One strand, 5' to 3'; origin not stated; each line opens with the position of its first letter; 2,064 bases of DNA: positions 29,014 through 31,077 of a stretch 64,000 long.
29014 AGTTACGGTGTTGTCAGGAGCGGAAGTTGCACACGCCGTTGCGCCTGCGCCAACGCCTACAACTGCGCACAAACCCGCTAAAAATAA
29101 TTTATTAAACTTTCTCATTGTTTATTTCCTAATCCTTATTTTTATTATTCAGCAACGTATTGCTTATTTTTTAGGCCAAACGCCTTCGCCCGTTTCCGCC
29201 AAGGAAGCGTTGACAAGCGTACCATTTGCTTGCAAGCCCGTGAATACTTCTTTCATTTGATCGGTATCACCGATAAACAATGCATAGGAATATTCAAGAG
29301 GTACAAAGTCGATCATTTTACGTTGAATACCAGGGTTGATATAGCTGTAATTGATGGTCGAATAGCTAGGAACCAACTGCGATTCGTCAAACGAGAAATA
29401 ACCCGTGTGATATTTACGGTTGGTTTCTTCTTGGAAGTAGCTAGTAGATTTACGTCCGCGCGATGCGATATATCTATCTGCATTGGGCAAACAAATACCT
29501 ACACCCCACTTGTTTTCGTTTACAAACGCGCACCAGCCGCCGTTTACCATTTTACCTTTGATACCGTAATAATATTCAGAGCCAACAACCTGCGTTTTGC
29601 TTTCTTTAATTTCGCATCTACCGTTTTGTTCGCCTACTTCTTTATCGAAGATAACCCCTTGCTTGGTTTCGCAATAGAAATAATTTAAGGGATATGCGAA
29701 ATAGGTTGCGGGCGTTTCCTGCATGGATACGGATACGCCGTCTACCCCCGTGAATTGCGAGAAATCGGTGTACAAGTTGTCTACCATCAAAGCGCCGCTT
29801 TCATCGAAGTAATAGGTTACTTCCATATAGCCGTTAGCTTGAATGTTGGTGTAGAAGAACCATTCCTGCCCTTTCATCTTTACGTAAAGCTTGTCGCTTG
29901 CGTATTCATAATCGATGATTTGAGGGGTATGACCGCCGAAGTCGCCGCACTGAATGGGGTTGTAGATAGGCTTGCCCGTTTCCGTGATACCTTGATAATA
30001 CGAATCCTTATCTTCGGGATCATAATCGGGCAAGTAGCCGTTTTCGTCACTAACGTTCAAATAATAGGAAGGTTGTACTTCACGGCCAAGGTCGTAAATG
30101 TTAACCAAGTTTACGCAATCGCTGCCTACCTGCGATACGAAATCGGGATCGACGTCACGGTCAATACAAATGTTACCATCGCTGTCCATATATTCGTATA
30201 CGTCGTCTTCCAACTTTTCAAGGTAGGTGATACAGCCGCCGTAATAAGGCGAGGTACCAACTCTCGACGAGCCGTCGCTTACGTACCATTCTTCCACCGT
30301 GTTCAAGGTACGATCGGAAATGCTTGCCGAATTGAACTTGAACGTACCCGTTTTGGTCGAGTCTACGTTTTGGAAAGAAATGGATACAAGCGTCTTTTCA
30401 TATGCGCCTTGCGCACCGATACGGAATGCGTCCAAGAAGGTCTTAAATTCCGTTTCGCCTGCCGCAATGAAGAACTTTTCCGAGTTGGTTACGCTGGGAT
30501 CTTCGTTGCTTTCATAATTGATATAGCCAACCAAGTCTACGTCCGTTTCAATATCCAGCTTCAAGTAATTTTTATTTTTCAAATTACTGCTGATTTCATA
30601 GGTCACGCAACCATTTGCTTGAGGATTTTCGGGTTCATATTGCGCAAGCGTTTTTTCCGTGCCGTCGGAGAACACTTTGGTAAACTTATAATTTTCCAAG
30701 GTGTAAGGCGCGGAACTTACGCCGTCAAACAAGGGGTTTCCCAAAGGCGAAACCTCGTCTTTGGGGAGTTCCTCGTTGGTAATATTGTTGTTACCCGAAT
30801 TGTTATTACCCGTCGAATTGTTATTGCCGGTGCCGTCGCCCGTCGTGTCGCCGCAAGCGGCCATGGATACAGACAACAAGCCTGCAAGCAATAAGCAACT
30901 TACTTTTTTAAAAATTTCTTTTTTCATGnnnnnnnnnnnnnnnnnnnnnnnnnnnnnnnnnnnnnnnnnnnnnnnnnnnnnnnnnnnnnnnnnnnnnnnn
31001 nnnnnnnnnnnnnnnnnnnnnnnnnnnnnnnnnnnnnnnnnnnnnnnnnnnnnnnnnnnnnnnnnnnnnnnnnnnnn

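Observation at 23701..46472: About 22-kb PUL-like accessory locus whose extracellular components belong to no family I can name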

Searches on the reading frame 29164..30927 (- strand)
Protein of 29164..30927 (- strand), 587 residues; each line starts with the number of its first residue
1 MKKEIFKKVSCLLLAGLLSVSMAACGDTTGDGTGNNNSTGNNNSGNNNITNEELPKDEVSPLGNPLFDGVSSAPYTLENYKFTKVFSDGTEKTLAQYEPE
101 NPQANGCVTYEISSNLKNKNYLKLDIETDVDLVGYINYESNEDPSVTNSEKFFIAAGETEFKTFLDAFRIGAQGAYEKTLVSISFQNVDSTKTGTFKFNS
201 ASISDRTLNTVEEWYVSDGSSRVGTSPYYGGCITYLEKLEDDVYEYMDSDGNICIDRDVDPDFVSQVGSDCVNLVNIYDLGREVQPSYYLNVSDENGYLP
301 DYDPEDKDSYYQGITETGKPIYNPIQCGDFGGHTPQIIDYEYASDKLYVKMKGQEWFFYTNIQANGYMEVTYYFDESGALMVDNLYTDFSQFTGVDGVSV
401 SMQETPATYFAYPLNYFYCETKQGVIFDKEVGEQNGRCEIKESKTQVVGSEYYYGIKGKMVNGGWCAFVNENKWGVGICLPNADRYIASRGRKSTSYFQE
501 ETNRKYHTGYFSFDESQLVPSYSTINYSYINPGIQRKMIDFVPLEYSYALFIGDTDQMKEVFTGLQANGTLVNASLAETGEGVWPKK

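Call 3: search_protein_families(library=pfam, proteins=[window:29164-30927:-], max_evalue=0.01)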
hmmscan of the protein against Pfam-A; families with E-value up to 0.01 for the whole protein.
window:29164-30927:- (587 aa): 0 families

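Call 5: search_protein_families(library=ncbifam, proteins=[window:29164-30927:-], max_evalue=0.01)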
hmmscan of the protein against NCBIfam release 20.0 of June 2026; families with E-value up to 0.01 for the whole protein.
window:29164-30927:- (587 aa): 0 families

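Call 11: search_solved_structures(query=window:29164-30927:-, max_evalue=1, show_alignments=1)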
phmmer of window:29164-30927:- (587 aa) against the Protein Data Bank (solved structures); distinct sequences matched with E-value up to 1: 0.

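Call 20: find_homologous_proteins(query=window:29164-30927:-, max_evalue=0.001)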
Query window:29164-30927:- (587 aa): 144 proteins with E <= 0.001 among 7258 candidates; the best 120 are listed.
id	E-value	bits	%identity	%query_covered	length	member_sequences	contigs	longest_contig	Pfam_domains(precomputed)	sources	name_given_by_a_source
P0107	0.0e+0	1065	79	100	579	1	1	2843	-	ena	-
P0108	0.0e+0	1049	76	100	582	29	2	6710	-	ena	-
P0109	0.0e+0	1048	78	100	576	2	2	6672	-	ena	-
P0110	0.0e+0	1045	78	100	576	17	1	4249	-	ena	-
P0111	0.0e+0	1043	78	100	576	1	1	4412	-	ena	-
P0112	0.0e+0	1040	78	100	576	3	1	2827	-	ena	-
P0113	0.0e+0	1035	76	100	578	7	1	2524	-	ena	-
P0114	0.0e+0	1032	76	100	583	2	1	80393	-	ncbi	-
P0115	0.0e+0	1029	76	100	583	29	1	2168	-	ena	-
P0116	0.0e+0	1028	76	100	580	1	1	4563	-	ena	-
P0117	0.0e+0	1022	75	100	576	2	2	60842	-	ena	-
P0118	0.0e+0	1021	76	100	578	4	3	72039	-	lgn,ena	-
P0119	0.0e+0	1020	75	100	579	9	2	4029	-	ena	-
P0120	4.8e-298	1008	76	99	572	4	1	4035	-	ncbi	-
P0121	2.9e-297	1005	75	100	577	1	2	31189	-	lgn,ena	-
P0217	4.9e-116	407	45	81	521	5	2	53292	-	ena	-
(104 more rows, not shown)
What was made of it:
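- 29164..30927 (-): 587-aa lipoprotein (lipobox MAAC): jelly-roll (about 80-205) plus beta-super-sandwich (about 210-587). Candidate glycan-active enzyme or binder. 144 homologues, all unnamed (call 20).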

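Call 23: search_solved_structures(query=A1, max_evalue=10, show_alignments=2)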
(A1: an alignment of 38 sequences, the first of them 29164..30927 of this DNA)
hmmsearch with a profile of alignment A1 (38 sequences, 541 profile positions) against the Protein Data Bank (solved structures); distinct sequences matched with E-value up to 10: 0.

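Call 35: predict_structure(alignment_id=A1)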
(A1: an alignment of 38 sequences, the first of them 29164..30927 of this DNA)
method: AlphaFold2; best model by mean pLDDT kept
length: 587 residues; sequences in the alignment: 38
mean_pLDDT: 87.6   pTM: 0.86
mean pLDDT of the five models: 87.6, 85.7, 85.3, 85.3, 85.3
residues with pLDDT >= 90: 416; 70-90: 95; 50-70: 35; < 50: 41
segments of 3 or more residues with pLDDT < 50: 1-3, 18-52
pLDDT, mean of each block of 10 residues (from residue 1): 50 48 35 33 37 64 78 88 97 97 95 96 98 98 97 98 95 94 98 97 95 93 94 94 93 93 90 89 89 90 67 62 86 91 97 87 93 98 97 92 95 96 97 89 93 97 97 98 96 94 91 90 95 95 97 98 97 88 85
secondary structure, 60 per line:
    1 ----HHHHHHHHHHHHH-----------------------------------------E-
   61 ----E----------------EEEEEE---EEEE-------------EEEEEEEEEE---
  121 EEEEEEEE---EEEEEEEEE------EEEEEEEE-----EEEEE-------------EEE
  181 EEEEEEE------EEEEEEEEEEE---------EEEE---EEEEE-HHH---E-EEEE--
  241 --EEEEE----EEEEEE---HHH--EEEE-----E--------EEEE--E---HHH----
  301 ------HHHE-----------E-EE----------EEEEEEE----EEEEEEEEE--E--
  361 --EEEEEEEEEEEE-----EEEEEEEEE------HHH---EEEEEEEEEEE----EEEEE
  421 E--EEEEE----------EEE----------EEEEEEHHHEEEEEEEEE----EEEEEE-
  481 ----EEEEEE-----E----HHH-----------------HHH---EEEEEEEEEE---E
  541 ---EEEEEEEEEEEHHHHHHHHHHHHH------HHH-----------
elements in order: H5-17 E82-87 E91-94 E108-117 E121-128 E132-140 E147-154 E160-164 E178-187 E194-204 E214-217 E221-225 E235-238 E243-247 E252-257 E266-269 E284-287 E336-342 E347-355 E363-374 E380-388 E401-411 E416-421 E424-428 E439-441 E452-457 E461-469 E474-479 E485-490 E527-536 E544-554 H555-567
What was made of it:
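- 29164..30927 (-): AF2 pLDDT 87.6 (call 35).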

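Call 37: fold_search(model_id=the predicted structure, library=pdb)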
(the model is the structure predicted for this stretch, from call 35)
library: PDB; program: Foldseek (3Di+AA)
matches with E <= 10: 985; with E <= 0.001: 30
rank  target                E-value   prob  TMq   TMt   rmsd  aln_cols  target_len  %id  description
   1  8jd7_A                3.5e-07  1.00  0.34  0.38   8.6       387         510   12  endo-1,3-fucanase GH174A (released 2024-05-15)
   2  3bga_A                2.7e-06  1.00  0.26  0.16  24.0       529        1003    8  Crystal structure of beta-galactosidase from Bacteroides thetaiotaomicron VPI-5482 (released 2007-12-11)
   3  9k1g_A                1.8e-05  1.00  0.31  0.40   9.2       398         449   10  COMPLEX STRUCTURE OF ENDO-1,3-FUCANASE (FUN174Sb) FROM GH174 FAMILY WITH FUCOTETRAOSE (released 2024-12-18)
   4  6sd0_A                1.9e-05  1.00  0.24  0.15  23.5       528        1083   10  Structure of beta-galactosidase from Thermotoga maritima. (released 2020-01-15)
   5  3dyo_A                3.7e-05  1.00  0.25  0.16  23.8       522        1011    9  E. coli (lacZ) beta-galactosidase (H418N) in complex with IPTG (released 2008-10-28)
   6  9hlm_A                4.8e-05  1.00  0.25  0.16  23.5       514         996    8  Soft-landed and rehydrated beta-galactosidase (best particles) (released 2025-12-17)
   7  8h2i_cG               5.3e-05  1.00  0.25  0.48  10.7       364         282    9  Near-atomic structure of five-fold averaged PBCV-1 capsid (released 2022-11-16)
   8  3i3e_B                6.5e-05  0.99  0.24  0.15  24.1       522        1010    9  E. COLI (lacZ) BETA-GALACTOSIDASE (M542A) (released 2010-05-12)
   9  3vd3_A                8.4e-05  0.99  0.24  0.15  24.1       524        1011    8  E. coli (lacZ) beta-galactosidase (N460D) (released 2012-04-11)
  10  1lur_A                8.9e-05  1.00  0.23  0.37  11.7       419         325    8  Crystal Structure of the GalM/aldose Epimerase Homologue from C. elegans, Northeast Structural Genomics Target WR66 (released 2003-07-29)
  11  3sep_A                9.3e-05  0.99  0.24  0.15  24.0       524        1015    8  E. coli (lacZ) beta-galactosidase (S796A) (released 2012-01-18)
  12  3t0a_A                1.1e-04  0.99  0.25  0.16  24.1       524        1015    9  E. coli (LacZ) beta-galactosidase (S796T) (released 2012-01-18)
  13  8h2i_cs               1.2e-04  1.00  0.24  0.46  14.9       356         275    9  Near-atomic structure of five-fold averaged PBCV-1 capsid (released 2022-11-16)
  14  3j7h_A                1.2e-04  0.97  0.22  0.14  24.3       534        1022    8  Structure of beta-galactosidase at 3.2-A resolution obtained by cryo-electron microscopy (released 2014-07-30)
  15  9hpl_A                1.4e-04  0.98  0.24  0.16  24.6       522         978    8  E. coli beta-galactosidase labeled with Chromeo P503 dye purified using MISO (released 2025-11-05)
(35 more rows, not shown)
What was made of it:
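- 29164..30927 (-): Foldseek top hit GH174 8jd7_A, E 3.5e-7, TM 0.34/0.38 (call 37).
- On GH174: It is the top Foldseek hit (E 3.5e-7, probability 1.00), but TM is 0.34-0.40 and rmsd 8.6-9.2 Å (call 37).
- The lipo587 model best matches GH174, then LacZ domain 5 and mutarotase folds (call 37).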

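Call 38: find_related_loci(query=A1, collection=genome_contigs, flank=10000)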
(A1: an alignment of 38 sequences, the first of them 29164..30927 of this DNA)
Query A1 (587 aa) in genome_contigs; peptide patterns used: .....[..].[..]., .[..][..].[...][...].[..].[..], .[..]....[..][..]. (x = any residue, [..] = any of these).
96 stretches matched a pattern; 69 encode a relative of the query (tblastn E <= 1e-3); 69 distinct loci.
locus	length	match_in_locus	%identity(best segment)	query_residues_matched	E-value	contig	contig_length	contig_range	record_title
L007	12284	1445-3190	76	1-587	0e+0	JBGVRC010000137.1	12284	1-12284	MAG: Candidatus Scatosoma sp. isolate fecal_MAG_15 fecal_MAG_15_contig_0137, whole genome shotgun sequence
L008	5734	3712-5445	78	1-587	0e+0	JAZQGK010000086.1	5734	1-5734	MAG: Candidatus Scatosoma sp. isolate T1900044630_TS20190096.MAGScoT_cleanbin_000047 SGB_1027_k141_1213182, whole genome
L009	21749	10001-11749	76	1-587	0e+0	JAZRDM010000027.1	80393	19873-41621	MAG: Candidatus Scatosoma sp. isolate T1900045506_YK20190200.MAGScoT_cleanbin_000022 SGB_7533_k141_1329369, whole genome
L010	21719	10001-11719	74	1-585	0e+0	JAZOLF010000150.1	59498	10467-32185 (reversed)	MAG: Candidatus Scatosoma sp. isolate T1900045656_YK20190350.MAGScoT_cleanbin_000017 SGB_8239_k141_1333080, whole genome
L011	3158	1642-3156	76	1-521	0e+0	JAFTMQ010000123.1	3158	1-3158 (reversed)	MAG: Clostridia bacterium isolate RGIG3957 Roe_deer_Cecum-3__c386591, whole genome shotgun sequence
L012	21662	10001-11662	63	1-585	0e+0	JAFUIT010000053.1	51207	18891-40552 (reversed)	MAG: Clostridia bacterium isolate RGIG4532 Roe_deer_Rectum-1__c371495, whole genome shotgun sequence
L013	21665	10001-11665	61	1-587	0e+0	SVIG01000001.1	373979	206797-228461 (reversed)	MAG: Clostridiales bacterium isolate SIG403 NODE_129_length_373979_cov_11.419230, whole genome shotgun sequence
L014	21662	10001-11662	62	6-585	0e+0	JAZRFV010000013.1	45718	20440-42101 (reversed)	MAG: Candidatus Scatosoma sp. isolate T1900045494_YK20190188.MAGScoT_cleanbin_000025 SGB_7408_k141_494250, whole genome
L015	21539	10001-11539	65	75-585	0e+0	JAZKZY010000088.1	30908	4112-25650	MAG: Candidatus Scatosoma sp. isolate T1900045082_TC20190076.MAGScoT_cleanbin_000021 SGB_4667_k141_1875805, whole genome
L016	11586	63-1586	65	75-587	0e+0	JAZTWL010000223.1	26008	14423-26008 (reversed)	MAG: Candidatus Scatosoma sp. isolate T1900045333_YK20190022.MAGScoT_cleanbin_000046 SGB_6556_k141_2590841, whole genome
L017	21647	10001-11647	58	3-587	0e+0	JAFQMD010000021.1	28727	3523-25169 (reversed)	MAG: Clostridia bacterium isolate RGIG1945 Goat_Cecum.Co__c1546570, whole genome shotgun sequence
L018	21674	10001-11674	59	3-585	0e+0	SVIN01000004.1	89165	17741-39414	MAG: Clostridiales bacterium isolate SIG410 NODE_6290_length_89165_cov_2.190525, whole genome shotgun sequence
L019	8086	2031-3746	59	1-585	0e+0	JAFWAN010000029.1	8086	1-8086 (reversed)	MAG: Clostridia bacterium isolate RGIG5563 Sheep_Colon.Co__c997936, whole genome shotgun sequence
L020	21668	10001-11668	59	3-587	0e+0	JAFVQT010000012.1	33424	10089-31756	MAG: Clostridia bacterium isolate RGIG5309 Sheep_Colon-2__c124398, whole genome shotgun sequence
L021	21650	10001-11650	57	1-586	0e+0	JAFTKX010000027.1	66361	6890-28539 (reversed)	MAG: Clostridia bacterium isolate RGIG3912 Roe_deer_Cecum-2__c205588, whole genome shotgun sequence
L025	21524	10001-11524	52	70-587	3e-168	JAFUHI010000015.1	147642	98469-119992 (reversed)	MAG: Bacilli bacterium isolate RGIG4495 Roe_deer_Omasum.Co__c787079, whole genome shotgun sequence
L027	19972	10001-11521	45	75-587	1e-140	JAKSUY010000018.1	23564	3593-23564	MAG: Bacilli bacterium isolate Horse_feces345 MAG345_18, whole genome shotgun sequence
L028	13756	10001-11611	44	7-577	7e-141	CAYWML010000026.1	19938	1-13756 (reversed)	MAG TPA_asm: uncultured Clostridia bacterium isolate SRP225648_co1_280 genome assembly, contig: NODE_6543_length_19938_c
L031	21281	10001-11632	43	1-587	2e-133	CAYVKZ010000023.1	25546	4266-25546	MAG TPA_asm: uncultured Acidiphilium sp. isolate SRP225648_co1_124 genome assembly, contig: NODE_4254_length_25546_cov_1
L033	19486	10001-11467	42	79-587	6e-124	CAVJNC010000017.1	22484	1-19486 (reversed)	Subdoligranulum sp. APC924/74 isolate H07681-L1_cleanbin_000025 genome assembly, contig: Spades_H07681-L1_contig_1387, w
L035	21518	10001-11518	41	55-587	4e-120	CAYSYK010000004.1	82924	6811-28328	MAG TPA_asm: uncultured Oscillospiraceae bacterium isolate SRP350583_co3_194 genome assembly, contig: NODE_191_length_82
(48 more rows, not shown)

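Call 46: search_solved_structures(query=A3, max_evalue=10, show_alignments=2)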
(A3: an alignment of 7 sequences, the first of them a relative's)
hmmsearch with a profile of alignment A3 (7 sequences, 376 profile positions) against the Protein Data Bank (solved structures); distinct sequences matched with E-value up to 10: 0.
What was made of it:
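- On GH174: hmmsearch with profiles A1 and A3 against all PDB chains, which include 8jd7 and 9k1g, gives no hit at E<=10 (calls 23, 46).
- Closest known: GH174 endo-alpha-1,3-L-fucanases. Different: Profiles of lipo587 and of its distant relatives find no GH174 chain at E<=10 (calls 23, 46).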

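Call 68: search_protein_families(library=pfam, proteins=[L035:963-3437:+, L031:23-2032:+, L028:11648-13699:+, L033:11540-13567:+, L033:13651-15828:+, L027:13453-15573:+, L025:12289-14499:+, L025:17170-19989:+, L035:17161-19155:+, L033:15828-17087:+], max_evalue=0.001)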
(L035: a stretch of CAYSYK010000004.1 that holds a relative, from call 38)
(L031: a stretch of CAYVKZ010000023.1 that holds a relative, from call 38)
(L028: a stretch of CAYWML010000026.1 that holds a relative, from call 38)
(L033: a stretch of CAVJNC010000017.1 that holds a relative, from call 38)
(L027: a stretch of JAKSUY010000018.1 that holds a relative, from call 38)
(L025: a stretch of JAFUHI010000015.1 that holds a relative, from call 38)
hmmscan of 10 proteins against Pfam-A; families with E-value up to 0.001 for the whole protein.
L035:963-3437:+ (825 aa): 0 families

L031:23-2032:+ (670 aa): 0 families

L028:11648-13699:+ (684 aa): 1 family
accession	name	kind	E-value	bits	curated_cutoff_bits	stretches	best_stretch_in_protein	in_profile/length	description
PF17389.8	Bac_rhamnosid6H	-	7.2e-16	58.8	24.5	1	341-505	6-168/339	Bacterial alpha-L-rhamnosidase 6 hairpin glycosidase domain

L033:11540-13567:+ (676 aa): 1 family
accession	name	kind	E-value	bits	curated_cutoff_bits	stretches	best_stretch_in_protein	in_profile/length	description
PF17389.8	Bac_rhamnosid6H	-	6.1e-18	65.6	24.5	1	340-664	9-333/339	Bacterial alpha-L-rhamnosidase 6 hairpin glycosidase domain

L033:13651-15828:+ (726 aa): 2 families
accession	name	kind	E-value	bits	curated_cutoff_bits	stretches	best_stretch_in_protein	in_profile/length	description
PF22124.2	Glyco_hydro_95_cat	-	2.1e-49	169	27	1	259-621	46-408/408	Glycosyl hydrolase family 95 catalytic domain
PF14498.12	Glyco_hyd_65N_2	-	1.8e-09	38.4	27.7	1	9-186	1-183/234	Glycosyl hydrolase family 65, N-terminal domain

L027:13453-15573:+ (707 aa): 0 families

L025:12289-14499:+ (737 aa): 1 family
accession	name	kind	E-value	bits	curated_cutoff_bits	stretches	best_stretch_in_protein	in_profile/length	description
PF14262.12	Cthe_2159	-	4e-64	216.9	25.8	3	117-322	2-196/262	Carbohydrate-binding domain-containing protein Cthe_2159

L025:17170-19989:+ (940 aa): 1 family
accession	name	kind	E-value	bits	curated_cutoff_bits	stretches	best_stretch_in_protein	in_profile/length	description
PF00496.27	SBP_bac_5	-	3.8e-16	59.6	32.4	1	254-699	31-366/368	Bacterial extracellular solute-binding proteins, family 5 Middle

L035:17161-19155:+ (665 aa): 0 families

L033:15828-17087:+ (420 aa): 1 family
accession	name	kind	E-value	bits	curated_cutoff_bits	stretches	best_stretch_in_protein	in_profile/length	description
PF00149.33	Metallophos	-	8.7e-12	46.3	21.5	1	63-338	3-190/191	Calcineurin-like phosphoesterase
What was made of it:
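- Other branches link GH78-like and GH95 genes instead (call 68).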

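Call 98: find_encoding_contigs(protein=P0217, flank=10000, max_places=2)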
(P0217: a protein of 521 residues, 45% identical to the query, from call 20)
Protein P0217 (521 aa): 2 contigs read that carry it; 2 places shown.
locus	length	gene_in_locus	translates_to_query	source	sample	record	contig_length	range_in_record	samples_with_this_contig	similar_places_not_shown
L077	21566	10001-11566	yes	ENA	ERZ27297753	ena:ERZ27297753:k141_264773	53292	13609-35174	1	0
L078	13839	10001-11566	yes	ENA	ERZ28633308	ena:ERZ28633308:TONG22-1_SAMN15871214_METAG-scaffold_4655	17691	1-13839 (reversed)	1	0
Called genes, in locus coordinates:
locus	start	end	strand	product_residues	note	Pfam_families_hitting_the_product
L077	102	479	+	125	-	PF01475:FUR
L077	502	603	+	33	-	-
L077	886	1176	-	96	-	PF01371:Trp_repressor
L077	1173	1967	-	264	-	PF02463:SMC_N, PF00005:ABC_tran, PF13304:AAA_21 (weak)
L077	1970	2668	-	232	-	PF00528:BPD_transp_1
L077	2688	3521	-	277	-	PF00497:SBP_bac_3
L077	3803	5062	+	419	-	-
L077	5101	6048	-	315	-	PF00561:Abhydrolase_1 (weak), PF02230:Abhydrolase_2 (faint), PF00326:Peptidase_S9 (weak), PF12146:Hydrolase_4 (weak)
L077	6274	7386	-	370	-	PF06941:NT5C, PF00625:Guanylate_kin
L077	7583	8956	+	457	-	PF01946:Thi4 (weak), PF07992:Pyr_redox_2 (faint), PF13738:Pyr_redox_3 (faint), PF21688:FAD-depend_C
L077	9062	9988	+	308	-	PF00106:adh_short, PF08659:KR (faint), PF13561:adh_short_C2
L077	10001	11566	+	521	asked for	-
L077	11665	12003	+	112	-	-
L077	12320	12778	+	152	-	PF04545:Sigma70_r4 (faint), PF07022:Phage_CI_repr (weak), PF12844:HTH_19, PF13560:HTH_31 (weak), PF01381:HTH_3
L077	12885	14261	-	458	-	PF28494:GlyRS_ins_1 (weak), PF00587:tRNA-synt_2b, PF03129:HGTP_anticodon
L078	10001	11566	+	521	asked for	-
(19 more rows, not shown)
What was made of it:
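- Tried and rejected: It sits in an uninformative neighbourhood (call 98).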
